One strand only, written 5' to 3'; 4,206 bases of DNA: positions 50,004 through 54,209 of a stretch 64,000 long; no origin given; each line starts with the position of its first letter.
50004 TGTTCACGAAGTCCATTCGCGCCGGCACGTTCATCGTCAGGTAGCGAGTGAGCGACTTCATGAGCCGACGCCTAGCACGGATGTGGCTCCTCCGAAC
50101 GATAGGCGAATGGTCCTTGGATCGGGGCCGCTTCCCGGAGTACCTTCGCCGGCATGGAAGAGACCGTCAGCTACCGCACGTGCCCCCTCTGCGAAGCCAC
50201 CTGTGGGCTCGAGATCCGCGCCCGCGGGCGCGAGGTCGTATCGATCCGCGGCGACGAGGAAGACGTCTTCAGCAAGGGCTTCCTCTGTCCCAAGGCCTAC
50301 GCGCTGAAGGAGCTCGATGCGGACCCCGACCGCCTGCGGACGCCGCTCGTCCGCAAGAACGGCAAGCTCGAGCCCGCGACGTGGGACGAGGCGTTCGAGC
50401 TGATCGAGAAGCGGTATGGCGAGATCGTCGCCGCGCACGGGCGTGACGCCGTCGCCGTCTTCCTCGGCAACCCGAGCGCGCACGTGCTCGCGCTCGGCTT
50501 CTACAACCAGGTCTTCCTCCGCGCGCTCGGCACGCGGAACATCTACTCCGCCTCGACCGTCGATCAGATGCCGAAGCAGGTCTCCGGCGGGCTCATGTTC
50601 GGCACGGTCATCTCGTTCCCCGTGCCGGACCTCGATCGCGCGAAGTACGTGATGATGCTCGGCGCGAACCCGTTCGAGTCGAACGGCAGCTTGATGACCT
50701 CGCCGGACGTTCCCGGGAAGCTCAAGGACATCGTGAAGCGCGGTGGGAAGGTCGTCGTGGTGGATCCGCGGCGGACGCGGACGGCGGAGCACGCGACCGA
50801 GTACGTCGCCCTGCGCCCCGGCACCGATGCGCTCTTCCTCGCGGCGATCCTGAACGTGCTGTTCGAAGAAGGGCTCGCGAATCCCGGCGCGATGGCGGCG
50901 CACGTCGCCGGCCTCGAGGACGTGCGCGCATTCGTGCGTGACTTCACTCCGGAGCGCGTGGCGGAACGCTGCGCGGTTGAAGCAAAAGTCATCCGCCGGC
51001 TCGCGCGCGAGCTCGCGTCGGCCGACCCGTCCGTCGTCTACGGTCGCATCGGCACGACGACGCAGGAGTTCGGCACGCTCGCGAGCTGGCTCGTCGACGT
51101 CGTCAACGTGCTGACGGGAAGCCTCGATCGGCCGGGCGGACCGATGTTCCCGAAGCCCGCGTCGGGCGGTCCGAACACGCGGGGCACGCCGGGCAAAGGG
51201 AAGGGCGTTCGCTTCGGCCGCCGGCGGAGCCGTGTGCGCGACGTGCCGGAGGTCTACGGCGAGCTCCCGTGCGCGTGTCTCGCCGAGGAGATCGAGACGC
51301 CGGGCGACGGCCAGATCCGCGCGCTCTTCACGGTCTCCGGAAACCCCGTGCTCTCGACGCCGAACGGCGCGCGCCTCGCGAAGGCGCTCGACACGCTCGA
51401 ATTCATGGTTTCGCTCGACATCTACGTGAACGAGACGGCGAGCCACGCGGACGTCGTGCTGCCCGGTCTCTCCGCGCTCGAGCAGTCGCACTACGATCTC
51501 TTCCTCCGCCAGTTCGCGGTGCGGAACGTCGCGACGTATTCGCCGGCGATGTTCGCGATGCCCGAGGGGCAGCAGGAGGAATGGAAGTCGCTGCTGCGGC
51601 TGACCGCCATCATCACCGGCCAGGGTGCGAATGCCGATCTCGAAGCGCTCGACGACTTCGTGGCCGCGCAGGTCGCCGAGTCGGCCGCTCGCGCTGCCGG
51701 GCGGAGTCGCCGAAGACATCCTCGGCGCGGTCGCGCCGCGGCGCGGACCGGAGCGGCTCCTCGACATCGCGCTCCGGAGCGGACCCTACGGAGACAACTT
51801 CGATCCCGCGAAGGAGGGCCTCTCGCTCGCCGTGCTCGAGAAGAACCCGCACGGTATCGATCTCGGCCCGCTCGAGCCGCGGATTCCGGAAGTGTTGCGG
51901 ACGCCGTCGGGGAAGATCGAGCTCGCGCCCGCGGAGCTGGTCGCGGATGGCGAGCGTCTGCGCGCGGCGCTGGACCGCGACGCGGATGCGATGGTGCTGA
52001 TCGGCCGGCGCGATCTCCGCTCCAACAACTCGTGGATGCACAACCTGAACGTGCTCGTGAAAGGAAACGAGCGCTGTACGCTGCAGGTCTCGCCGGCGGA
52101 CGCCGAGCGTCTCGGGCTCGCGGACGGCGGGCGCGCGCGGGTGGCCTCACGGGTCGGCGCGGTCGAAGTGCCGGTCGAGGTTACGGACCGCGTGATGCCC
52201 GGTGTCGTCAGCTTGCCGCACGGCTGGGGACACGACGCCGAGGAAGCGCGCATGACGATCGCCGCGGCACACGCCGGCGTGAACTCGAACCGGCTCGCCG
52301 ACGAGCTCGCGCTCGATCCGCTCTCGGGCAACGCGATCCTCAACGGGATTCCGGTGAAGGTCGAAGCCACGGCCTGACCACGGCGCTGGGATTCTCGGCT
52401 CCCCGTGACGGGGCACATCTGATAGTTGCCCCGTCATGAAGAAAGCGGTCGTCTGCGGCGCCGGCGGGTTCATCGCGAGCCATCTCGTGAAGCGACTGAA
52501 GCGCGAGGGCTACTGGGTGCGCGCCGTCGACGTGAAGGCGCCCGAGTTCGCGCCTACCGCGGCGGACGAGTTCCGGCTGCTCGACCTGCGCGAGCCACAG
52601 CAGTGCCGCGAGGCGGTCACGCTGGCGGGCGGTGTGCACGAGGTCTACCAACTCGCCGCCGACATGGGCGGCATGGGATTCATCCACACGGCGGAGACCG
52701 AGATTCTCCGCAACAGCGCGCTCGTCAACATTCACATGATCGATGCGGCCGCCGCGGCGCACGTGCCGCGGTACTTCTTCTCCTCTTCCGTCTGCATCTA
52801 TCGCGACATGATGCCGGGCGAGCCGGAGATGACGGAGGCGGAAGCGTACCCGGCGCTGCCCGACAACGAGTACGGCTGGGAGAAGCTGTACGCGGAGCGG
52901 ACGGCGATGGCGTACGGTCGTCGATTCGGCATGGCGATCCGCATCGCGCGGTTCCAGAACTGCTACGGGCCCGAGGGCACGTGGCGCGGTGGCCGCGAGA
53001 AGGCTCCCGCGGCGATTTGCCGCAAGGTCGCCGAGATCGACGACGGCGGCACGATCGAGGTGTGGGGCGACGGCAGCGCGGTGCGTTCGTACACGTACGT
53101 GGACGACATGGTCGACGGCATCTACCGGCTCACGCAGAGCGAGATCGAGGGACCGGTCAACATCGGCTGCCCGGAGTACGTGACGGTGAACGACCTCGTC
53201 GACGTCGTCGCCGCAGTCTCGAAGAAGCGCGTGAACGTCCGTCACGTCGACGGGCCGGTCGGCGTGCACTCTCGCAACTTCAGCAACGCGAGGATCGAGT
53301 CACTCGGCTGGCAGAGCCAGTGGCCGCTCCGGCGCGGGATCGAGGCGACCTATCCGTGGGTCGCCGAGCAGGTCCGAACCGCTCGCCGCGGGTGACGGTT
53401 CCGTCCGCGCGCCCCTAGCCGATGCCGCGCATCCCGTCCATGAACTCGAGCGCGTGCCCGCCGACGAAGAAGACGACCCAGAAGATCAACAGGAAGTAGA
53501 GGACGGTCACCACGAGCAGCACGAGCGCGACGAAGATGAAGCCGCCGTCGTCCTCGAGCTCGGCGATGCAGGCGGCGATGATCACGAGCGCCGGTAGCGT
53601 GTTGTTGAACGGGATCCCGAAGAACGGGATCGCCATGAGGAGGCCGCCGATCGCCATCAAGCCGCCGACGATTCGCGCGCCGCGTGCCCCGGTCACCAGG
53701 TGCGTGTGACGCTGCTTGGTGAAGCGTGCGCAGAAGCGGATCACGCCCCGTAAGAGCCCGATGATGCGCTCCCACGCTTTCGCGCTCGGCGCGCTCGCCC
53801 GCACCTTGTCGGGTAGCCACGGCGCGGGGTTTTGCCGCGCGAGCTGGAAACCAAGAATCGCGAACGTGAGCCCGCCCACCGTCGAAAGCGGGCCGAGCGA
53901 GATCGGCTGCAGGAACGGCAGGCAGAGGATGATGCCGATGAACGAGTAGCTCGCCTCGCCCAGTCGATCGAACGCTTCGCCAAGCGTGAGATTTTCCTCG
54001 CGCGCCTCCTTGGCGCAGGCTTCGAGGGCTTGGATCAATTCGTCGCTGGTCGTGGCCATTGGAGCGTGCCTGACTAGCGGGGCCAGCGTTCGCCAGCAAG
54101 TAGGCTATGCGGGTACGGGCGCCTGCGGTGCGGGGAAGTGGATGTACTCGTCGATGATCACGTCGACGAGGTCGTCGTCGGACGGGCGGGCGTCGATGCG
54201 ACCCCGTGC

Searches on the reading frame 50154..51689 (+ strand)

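Call 29: search_protein_families(library=pfam, max_evalue=0.01, proteins=[window:50154-51689:+])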
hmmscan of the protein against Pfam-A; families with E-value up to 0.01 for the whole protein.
window:50154-51689:+ (512 aa): 2 families
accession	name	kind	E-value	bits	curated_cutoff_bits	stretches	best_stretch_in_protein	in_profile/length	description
PF00384.28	Molybdopterin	-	4.8e-39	134.8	24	1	60-445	1-317/353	Molybdopterin oxidoreductase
PF04879.21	Molybdop_Fe4S4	-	1.6e-08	34.8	22.7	1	9-51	7-49/55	Molybdopterin oxidoreductase Fe4S4 domain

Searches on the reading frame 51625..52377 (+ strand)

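Call 29: search_protein_families(library=pfam, max_evalue=0.01, proteins=[window:51625-52377:+])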
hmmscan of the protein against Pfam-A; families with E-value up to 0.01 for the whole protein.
window:51625-52377:+ (250 aa): 1 family
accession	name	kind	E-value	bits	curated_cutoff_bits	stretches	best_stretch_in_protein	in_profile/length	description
PF01568.27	Molydop_binding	-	7e-25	87.6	26.8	1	123-240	1-107/110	Molydopterin dinucleotide binding domain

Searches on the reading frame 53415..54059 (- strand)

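Call 62: search_protein_families(library=pfam, max_evalue=0.00001, proteins=[window:53415-54059:-])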
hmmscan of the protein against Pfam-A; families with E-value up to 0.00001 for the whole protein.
window:53415-54059:- (214 aa): 1 family
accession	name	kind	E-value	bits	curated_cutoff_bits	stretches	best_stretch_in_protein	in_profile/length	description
PF06055.17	ExoD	-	3e-41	141.2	23.8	1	10-190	3-179/180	Exopolysaccharide synthesis, ExoD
